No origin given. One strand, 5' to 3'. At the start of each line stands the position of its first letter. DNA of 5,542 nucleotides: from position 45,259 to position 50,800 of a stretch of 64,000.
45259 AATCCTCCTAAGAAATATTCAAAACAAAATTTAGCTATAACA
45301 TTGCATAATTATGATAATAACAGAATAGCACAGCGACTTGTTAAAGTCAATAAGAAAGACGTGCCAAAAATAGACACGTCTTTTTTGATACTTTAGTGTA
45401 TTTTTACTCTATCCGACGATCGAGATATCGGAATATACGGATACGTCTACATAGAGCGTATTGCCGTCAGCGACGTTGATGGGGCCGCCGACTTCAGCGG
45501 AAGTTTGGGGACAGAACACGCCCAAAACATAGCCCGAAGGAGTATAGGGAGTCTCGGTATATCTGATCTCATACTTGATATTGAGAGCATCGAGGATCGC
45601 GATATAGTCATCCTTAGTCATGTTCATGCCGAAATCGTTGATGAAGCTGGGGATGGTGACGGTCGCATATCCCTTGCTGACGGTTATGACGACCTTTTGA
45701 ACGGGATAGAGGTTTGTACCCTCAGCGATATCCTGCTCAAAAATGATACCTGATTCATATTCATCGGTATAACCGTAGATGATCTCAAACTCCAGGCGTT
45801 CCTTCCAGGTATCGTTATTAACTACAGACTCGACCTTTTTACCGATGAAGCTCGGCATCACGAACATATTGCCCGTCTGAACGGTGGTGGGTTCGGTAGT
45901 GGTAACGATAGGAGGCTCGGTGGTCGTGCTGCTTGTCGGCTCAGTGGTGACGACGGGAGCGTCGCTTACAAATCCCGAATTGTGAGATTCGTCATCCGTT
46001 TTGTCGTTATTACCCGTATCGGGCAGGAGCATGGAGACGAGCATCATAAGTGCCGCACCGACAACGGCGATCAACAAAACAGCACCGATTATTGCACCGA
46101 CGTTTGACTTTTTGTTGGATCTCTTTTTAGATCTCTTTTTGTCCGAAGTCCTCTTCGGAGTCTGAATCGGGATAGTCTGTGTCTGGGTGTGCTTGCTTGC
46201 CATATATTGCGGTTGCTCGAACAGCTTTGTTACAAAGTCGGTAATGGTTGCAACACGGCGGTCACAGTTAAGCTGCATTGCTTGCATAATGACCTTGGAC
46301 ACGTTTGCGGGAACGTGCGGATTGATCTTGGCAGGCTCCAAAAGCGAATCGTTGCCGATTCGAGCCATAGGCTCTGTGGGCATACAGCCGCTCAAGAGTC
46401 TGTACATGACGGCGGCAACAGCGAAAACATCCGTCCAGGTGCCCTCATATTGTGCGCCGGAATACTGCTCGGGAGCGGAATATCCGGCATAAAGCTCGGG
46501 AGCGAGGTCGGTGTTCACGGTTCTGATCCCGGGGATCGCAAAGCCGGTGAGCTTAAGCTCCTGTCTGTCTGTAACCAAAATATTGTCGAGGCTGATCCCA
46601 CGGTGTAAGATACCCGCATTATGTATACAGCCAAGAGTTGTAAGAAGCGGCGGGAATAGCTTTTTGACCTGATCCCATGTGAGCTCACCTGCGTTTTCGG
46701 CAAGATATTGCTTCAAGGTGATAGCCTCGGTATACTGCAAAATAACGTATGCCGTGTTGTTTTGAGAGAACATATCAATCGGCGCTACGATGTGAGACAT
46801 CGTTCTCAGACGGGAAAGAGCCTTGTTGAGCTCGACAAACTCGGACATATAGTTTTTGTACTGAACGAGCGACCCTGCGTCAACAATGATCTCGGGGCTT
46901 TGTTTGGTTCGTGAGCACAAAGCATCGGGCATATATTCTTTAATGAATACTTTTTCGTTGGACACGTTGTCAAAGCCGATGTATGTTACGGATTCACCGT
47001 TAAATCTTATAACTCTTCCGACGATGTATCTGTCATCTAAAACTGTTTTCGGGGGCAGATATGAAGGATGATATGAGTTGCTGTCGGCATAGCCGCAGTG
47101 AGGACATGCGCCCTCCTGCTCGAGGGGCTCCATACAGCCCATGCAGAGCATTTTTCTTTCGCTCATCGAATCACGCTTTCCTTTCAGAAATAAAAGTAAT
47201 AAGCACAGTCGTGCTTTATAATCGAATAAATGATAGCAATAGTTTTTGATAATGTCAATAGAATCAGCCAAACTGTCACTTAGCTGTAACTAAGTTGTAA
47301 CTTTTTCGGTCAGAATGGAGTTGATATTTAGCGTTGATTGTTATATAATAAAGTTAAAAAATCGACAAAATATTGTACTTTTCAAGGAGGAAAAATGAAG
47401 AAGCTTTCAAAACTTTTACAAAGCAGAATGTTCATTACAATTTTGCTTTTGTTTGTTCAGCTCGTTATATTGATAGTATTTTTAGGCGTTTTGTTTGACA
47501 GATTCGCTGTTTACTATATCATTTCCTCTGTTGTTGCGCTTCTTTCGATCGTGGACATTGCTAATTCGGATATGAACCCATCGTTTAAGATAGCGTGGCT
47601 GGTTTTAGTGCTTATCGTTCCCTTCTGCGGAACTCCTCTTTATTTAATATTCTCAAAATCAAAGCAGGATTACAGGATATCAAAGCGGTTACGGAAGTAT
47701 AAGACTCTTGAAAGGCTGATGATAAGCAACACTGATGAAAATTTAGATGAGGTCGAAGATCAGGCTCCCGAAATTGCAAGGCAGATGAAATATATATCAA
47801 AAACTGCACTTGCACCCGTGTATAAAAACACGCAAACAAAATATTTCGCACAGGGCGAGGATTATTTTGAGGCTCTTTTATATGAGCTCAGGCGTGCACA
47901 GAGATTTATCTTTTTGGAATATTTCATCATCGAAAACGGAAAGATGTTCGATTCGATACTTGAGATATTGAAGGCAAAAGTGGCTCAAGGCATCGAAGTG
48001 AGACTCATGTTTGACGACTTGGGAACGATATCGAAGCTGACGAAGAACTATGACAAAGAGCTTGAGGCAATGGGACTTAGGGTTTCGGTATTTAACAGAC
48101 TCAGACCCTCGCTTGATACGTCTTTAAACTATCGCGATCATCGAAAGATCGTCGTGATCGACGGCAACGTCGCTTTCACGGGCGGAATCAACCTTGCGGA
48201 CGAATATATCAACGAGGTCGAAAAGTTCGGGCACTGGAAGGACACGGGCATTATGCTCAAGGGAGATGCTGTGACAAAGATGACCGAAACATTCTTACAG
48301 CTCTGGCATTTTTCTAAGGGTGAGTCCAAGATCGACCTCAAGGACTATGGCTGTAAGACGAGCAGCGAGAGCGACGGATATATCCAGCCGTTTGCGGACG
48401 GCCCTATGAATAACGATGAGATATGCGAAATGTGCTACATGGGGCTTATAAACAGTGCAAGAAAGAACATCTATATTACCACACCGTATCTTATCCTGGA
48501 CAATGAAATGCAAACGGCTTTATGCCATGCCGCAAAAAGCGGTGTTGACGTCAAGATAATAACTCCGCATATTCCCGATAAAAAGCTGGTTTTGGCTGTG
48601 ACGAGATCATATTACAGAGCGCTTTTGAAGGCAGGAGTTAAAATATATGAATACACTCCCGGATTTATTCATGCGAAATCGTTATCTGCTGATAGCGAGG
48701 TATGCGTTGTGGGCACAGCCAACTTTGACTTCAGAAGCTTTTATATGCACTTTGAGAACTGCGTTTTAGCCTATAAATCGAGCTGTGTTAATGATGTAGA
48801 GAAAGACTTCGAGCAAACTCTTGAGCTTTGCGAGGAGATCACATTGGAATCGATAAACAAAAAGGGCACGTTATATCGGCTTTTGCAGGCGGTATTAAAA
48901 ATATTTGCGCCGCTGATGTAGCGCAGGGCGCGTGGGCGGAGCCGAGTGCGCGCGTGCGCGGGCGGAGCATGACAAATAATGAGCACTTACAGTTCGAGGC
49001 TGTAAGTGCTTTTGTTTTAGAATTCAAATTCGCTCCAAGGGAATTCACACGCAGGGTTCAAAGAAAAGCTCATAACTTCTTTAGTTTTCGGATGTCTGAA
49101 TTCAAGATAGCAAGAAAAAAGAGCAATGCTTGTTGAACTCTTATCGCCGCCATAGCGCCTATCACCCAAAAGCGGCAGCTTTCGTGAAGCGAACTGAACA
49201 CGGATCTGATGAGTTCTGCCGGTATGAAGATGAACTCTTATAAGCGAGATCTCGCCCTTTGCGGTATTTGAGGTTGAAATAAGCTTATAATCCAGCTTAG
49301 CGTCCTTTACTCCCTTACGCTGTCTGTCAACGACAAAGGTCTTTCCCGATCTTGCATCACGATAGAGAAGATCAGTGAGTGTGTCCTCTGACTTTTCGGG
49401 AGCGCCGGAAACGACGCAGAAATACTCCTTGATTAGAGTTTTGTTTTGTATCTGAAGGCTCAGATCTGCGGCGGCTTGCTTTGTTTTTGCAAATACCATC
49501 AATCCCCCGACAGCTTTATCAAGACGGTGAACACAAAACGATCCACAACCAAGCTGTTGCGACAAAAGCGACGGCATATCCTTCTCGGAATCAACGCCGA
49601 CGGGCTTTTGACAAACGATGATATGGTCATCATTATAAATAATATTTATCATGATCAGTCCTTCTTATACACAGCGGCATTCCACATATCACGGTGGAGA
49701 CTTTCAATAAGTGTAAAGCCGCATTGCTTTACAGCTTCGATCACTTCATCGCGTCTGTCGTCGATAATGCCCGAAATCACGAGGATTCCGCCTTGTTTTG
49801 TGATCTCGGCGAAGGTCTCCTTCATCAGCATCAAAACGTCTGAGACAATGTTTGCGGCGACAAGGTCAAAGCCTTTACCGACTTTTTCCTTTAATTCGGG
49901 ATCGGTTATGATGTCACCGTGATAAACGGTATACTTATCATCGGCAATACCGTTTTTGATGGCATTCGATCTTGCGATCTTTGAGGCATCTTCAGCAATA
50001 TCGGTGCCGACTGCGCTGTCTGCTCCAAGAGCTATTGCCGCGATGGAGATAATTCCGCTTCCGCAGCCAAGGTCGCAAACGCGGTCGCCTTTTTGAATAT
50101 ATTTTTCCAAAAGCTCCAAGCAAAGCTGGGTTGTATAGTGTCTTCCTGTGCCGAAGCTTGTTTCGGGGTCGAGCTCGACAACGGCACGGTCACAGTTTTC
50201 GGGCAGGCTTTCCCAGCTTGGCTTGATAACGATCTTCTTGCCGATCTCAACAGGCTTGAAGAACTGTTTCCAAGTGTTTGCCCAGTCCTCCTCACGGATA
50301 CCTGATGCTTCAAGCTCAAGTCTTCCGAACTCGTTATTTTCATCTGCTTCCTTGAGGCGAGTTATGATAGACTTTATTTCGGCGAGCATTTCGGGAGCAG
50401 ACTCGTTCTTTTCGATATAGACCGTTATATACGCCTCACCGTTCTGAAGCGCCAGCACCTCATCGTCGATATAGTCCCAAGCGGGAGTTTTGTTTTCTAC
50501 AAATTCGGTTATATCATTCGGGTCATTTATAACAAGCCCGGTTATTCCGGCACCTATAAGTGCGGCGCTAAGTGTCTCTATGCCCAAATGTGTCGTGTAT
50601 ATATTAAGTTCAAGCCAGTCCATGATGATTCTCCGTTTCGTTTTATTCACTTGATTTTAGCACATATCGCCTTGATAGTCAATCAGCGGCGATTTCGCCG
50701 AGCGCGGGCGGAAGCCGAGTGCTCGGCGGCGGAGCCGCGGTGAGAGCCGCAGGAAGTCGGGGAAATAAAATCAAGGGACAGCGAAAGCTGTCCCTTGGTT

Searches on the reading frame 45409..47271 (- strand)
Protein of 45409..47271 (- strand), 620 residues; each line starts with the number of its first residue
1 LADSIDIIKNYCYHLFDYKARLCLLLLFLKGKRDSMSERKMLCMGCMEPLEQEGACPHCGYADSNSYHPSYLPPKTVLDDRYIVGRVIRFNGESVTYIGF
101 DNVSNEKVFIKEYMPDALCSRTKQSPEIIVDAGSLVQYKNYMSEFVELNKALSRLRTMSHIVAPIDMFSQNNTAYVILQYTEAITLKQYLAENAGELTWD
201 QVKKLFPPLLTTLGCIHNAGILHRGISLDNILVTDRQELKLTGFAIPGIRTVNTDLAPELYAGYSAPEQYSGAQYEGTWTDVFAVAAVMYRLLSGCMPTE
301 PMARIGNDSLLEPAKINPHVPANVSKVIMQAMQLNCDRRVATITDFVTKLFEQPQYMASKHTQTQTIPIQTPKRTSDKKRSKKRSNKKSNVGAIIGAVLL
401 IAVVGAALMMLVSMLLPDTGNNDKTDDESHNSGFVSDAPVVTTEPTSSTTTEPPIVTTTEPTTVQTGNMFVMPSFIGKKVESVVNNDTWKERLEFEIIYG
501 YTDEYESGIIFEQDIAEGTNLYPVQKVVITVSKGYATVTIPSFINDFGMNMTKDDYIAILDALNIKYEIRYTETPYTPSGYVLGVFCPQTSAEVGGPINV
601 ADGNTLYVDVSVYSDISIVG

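Call 47: search_protein_families(library=pfam, proteins=[window:45409-47271:-], max_evalue=0.0001)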
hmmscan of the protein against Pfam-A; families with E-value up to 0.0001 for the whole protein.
window:45409-47271:- (620 aa): 3 families
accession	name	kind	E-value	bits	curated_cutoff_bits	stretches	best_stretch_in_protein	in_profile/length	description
PF00069.31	Pkinase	-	2.3e-19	70.3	31.7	1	150-300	50-198/263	Protein kinase domain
PF07714.23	PK_Tyr_Ser-Thr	-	3.8e-13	49.8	23.1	1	139-339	42-248/258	Protein tyrosine and serine/threonine kinase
PF03793.24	PASTA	-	9.6e-09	35.5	23.2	1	471-533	2-64/64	PASTA domain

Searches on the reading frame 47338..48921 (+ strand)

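Call 47: search_protein_families(library=pfam, proteins=[window:47338-48921:+], max_evalue=0.0001)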
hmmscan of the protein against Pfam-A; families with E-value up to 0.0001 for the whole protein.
window:47338-48921:+ (527 aa): 3 families
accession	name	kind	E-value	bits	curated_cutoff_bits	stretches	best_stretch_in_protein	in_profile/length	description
PF13091.12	PLDc_2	-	2.9e-40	137.6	27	2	370-493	4-130/132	PLD-like domain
PF00614.28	PLDc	-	5.5e-13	48.7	21.9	1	264-290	2-28/28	Phospholipase D Active site motif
PF13396.11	PLDc_N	-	1.5e-09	38.1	23.3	1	65-106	1-41/42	Phospholipase_D-nuclease N-terminal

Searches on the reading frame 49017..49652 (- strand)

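Call 47: search_protein_families(library=pfam, proteins=[window:49017-49652:-], max_evalue=0.0001)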
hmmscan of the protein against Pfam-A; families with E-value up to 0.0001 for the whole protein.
window:49017-49652:- (211 aa): 1 family
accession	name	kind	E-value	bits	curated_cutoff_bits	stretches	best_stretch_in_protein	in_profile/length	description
PF00849.27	PseudoU_synth_2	-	1.6e-26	93.8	26.8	1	10-156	1-152/152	RNA pseudouridylate synthase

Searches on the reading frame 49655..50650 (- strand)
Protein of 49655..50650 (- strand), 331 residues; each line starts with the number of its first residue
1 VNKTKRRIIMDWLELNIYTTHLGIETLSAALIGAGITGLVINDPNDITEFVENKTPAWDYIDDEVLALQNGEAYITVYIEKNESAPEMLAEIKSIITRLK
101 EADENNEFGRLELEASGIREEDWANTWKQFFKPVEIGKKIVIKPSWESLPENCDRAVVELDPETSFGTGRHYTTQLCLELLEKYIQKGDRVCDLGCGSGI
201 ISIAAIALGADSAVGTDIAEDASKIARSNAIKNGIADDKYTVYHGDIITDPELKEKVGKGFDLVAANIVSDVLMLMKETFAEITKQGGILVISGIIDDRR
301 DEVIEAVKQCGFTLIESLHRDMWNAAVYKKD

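Call 92: search_protein_families(library=pfam, proteins=[window:49655-50650:-], max_evalue=0.0001)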
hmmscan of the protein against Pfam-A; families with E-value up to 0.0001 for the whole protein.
window:49655-50650:- (331 aa): 8 families
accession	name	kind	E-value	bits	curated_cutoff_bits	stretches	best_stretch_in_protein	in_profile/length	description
PF06325.19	PrmA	-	3.6e-76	256.9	22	1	11-330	1-295/296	Ribosomal protein L11 methyltransferase (PrmA)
PF13847.12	Methyltransf_31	-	1.3e-11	44.8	27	1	186-296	2-113/145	Methyltransferase domain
PF05175.20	MTS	-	2.5e-07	31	23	1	173-252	19-95/170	Methyltransferase small domain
PF13649.12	Methyltransf_25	-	2.8e-07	31.6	27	1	191-268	1-72/97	Methyltransferase domain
PF13489.12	Methyltransf_23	-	7.9e-07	29.4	27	1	177-324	9-146/164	Methyltransferase domain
PF02384.22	N6_Mtase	-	2e-05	24.5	20.4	1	167-267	24-132/311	N-6 DNA Methylase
PF08241.18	Methyltransf_11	-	3.4e-05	24.8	21.2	1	193-291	2-94/95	Methyltransferase domain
PF08242.18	Methyltransf_12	-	7.3e-05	23.9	30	0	193-283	2-88/98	Methyltransferase domain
